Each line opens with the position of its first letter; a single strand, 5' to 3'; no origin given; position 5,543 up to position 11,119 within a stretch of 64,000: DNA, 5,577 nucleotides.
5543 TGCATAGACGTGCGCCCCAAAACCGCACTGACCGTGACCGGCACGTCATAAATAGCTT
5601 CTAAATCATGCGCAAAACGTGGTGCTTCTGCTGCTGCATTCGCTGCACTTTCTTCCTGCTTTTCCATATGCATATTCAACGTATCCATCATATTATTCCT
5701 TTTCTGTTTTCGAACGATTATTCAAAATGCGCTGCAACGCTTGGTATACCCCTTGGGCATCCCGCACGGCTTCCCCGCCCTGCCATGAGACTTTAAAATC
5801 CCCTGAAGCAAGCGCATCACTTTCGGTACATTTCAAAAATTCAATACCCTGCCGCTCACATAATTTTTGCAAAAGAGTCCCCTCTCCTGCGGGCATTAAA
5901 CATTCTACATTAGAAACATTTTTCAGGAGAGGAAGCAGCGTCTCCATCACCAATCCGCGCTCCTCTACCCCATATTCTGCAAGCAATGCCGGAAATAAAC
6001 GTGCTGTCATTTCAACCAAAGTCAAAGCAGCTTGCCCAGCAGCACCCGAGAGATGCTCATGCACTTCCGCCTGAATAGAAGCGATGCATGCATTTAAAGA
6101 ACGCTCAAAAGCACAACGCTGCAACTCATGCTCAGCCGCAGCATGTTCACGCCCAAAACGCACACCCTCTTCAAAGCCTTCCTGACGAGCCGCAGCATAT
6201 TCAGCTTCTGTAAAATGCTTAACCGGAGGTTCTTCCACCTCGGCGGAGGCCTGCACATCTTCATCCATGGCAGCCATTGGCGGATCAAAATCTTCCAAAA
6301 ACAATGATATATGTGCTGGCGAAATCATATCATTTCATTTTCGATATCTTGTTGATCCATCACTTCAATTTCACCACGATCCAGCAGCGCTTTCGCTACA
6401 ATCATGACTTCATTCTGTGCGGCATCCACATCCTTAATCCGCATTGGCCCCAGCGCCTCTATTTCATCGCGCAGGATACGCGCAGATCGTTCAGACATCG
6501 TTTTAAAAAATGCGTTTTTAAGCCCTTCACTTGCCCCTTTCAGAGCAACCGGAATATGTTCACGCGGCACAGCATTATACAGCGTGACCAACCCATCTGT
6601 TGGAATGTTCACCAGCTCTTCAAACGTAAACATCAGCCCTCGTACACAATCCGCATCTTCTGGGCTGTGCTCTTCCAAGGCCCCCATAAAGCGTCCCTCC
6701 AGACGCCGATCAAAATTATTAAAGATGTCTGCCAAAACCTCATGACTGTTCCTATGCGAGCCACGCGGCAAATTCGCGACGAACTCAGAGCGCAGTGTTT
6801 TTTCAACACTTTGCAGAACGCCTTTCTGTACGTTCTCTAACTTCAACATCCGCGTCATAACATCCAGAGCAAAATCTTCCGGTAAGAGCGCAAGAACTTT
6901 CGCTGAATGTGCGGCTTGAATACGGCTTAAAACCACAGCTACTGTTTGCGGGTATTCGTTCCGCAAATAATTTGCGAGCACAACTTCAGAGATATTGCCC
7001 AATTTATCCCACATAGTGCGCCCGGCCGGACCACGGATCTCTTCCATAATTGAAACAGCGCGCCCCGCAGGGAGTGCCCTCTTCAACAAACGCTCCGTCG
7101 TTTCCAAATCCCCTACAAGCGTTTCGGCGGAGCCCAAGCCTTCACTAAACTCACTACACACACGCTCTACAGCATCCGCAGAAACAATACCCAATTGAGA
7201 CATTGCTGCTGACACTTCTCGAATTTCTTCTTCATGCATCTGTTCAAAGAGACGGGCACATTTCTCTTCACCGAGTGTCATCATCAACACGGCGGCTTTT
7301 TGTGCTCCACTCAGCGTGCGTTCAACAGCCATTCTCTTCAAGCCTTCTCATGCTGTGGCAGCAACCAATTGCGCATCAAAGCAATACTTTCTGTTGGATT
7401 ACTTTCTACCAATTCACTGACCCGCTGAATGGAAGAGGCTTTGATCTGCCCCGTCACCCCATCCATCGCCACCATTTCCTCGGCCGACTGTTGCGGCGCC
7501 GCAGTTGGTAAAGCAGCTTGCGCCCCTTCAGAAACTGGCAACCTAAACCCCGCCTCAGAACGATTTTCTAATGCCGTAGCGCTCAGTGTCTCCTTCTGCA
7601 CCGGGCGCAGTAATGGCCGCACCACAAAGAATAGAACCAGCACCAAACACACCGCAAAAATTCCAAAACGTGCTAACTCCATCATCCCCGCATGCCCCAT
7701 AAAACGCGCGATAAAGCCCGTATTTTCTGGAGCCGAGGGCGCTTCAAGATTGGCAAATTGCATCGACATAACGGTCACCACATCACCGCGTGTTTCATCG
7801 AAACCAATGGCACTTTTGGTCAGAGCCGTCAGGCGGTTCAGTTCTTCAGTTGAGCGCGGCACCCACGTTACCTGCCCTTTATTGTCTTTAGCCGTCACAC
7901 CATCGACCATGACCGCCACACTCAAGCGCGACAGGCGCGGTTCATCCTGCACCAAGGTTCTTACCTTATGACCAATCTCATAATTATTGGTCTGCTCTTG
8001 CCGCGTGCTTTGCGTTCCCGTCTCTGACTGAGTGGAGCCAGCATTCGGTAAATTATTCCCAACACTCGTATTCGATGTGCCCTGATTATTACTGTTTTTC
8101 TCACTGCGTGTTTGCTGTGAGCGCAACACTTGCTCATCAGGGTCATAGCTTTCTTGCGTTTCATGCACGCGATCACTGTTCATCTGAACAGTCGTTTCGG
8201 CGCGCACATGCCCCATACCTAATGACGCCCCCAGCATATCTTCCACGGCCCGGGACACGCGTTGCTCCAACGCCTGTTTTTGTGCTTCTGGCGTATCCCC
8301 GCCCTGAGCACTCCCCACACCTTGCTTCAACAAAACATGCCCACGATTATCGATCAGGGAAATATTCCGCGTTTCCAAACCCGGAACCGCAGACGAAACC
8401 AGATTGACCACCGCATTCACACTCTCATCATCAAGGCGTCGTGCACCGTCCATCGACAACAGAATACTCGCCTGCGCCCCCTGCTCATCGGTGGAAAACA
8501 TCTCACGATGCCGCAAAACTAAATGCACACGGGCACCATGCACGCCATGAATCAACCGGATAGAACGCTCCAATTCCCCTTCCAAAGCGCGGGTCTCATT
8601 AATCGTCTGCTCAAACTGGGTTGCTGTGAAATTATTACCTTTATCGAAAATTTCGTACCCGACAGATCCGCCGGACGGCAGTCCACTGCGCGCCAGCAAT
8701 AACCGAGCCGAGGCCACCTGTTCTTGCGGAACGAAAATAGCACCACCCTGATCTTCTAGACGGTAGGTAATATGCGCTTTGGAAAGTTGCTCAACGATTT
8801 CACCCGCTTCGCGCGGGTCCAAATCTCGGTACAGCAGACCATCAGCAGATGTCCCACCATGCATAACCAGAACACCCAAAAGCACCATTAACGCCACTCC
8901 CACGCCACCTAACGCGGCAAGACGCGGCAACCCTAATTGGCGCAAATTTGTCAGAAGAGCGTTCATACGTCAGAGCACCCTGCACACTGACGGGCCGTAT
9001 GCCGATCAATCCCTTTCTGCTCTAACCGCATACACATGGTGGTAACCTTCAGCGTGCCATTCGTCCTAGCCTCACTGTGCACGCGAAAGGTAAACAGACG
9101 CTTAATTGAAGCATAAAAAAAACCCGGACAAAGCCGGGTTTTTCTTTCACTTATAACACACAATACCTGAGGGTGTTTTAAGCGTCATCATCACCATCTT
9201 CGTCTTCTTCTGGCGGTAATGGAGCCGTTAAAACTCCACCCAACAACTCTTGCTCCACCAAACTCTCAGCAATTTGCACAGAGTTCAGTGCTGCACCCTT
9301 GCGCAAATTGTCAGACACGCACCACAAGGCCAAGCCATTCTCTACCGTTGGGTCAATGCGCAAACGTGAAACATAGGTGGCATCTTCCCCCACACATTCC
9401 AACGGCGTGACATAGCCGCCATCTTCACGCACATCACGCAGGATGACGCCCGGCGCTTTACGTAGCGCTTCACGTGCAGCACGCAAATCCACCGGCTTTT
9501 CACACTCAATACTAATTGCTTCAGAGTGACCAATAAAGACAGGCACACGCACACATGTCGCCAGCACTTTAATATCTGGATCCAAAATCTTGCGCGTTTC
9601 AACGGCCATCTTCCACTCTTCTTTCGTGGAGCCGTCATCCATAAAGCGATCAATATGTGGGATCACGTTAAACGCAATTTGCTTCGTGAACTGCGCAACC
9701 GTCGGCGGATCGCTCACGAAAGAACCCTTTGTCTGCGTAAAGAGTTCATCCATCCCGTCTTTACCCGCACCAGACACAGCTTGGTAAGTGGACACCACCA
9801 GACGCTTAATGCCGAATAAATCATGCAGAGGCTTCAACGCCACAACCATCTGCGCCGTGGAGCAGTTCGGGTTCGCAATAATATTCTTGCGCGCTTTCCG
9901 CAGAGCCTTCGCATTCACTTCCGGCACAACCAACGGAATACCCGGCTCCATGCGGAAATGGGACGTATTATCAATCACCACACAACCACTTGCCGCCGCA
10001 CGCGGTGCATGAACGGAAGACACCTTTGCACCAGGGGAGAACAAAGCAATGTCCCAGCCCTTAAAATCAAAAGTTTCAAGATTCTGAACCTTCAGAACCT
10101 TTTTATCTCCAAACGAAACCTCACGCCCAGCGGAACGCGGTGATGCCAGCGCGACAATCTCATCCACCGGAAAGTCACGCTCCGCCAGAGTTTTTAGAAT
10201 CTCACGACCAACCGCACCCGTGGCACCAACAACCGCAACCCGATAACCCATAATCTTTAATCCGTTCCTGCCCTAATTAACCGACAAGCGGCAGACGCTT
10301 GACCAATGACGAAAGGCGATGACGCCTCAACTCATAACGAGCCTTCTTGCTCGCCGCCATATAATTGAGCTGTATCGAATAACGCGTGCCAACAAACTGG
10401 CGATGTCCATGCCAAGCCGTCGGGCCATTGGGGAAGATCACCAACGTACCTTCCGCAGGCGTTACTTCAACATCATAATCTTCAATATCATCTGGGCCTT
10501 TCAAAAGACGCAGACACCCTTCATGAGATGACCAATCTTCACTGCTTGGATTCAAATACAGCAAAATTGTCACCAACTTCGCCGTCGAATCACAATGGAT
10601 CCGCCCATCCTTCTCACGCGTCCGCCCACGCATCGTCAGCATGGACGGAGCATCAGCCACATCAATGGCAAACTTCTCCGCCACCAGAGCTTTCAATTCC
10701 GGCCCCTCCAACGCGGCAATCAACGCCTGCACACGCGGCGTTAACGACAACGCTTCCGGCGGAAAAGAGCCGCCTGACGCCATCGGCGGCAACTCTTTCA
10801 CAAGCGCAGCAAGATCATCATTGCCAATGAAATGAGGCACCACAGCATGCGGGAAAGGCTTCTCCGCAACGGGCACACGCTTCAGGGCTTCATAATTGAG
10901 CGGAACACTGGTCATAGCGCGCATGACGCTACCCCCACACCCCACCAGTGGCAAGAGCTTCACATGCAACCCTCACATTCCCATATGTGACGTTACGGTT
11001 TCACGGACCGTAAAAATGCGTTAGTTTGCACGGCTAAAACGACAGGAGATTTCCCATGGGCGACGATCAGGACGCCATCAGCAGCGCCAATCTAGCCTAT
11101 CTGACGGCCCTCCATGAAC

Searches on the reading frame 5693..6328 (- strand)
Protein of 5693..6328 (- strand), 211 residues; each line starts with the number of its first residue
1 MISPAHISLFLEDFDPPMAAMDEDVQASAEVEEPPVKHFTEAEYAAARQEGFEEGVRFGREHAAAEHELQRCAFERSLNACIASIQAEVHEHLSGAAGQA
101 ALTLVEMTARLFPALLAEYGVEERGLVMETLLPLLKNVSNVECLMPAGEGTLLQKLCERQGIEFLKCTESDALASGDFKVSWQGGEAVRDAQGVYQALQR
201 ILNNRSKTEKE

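Call 6: search_protein_families(library=pfam, proteins=[window:5693-6328:-], max_evalue=0.001)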
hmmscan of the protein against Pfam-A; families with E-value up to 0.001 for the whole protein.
window:5693-6328:- (211 aa): 0 families

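Call 11: search_protein_families(library=ncbifam, proteins=[window:5693-6328:-], max_evalue=0.01)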
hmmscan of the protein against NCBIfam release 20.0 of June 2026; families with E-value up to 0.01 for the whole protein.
window:5693-6328:- (211 aa): 1 family
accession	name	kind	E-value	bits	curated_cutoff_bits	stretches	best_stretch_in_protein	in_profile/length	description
NF004692.0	PRK06032.1-3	equivalog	8e-07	29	235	1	17-196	16-210/244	flagellar assembly protein H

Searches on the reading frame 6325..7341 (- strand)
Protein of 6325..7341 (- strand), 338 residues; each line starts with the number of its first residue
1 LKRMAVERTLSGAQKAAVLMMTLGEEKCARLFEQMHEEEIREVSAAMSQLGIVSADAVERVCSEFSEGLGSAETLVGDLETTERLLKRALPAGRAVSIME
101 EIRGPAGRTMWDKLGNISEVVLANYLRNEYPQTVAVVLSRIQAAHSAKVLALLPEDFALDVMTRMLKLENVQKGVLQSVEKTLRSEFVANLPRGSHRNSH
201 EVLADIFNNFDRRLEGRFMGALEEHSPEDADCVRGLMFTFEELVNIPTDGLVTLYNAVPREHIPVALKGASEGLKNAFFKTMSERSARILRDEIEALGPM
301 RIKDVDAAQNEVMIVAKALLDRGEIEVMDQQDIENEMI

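Call 5: search_protein_families(library=pfam, proteins=[window:6325-7341:-], max_evalue=0.01)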
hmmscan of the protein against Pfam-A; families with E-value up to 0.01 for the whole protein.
window:6325-7341:- (338 aa): 4 families
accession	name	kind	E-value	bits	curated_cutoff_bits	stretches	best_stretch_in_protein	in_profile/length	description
PF01706.21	FliG_C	-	1e-33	116.2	23.3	1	221-326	2-107/108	FliG C-terminal domain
PF14842.11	FliG_N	-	2.2e-32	112.2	25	2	10-111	2-104/104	FliG N-terminal domain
PF14841.11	FliG_M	-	1.6e-27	96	25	2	121-190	3-72/76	FliG middle domain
PF03448.22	MgtE_N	-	1.6e-07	32.2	25.9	0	131-223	3-86/102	MgtE intracellular N domain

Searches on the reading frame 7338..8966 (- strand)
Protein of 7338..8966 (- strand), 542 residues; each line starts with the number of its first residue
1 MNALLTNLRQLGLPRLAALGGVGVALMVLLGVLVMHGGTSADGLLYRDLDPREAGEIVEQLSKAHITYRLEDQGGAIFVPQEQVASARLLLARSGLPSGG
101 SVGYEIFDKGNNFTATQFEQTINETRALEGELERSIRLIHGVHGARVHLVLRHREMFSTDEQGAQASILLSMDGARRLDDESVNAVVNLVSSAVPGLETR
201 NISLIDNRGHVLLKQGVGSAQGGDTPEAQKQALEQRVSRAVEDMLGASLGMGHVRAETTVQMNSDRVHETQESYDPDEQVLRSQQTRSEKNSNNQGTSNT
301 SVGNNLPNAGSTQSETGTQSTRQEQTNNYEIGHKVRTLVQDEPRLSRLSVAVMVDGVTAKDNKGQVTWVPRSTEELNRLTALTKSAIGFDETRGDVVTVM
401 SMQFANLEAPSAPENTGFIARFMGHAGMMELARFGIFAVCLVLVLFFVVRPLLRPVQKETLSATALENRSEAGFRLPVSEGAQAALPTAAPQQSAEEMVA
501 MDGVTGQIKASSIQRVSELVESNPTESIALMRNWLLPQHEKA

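Call 5: search_protein_families(library=pfam, proteins=[window:7338-8966:-], max_evalue=0.01)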
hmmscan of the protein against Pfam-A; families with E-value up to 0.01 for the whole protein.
window:7338-8966:- (542 aa): 3 families
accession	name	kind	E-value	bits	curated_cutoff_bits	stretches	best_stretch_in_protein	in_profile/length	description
PF01514.23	YscJ_FliF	-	2e-57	194.4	24.4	1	44-212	8-177/179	Secretory protein of YscJ/FliF family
PF08345.17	YscJ_FliF_C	-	2.9e-39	135.3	23.8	1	246-404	2-147/147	Flagellar M-ring protein C-terminal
PF03353.20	Lin-8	-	0.0038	17.3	34.1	1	250-363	182-295/311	Ras-mediated vulval-induction antagonist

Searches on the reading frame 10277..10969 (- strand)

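Call 5: search_protein_families(library=pfam, proteins=[window:10277-10969:-], max_evalue=0.01)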
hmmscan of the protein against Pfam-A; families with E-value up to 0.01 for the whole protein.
window:10277-10969:- (230 aa): 1 family
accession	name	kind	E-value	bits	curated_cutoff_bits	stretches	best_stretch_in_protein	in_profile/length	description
PF13640.12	2OG-FeII_Oxy_3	-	2.6e-09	38.3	27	1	124-203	14-97/98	2OG-Fe(II) oxygenase superfamily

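Call 11: search_protein_families(library=ncbifam, proteins=[window:10277-10969:-], max_evalue=0.01)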
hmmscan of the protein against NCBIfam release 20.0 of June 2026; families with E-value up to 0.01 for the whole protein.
window:10277-10969:- (230 aa): 0 families
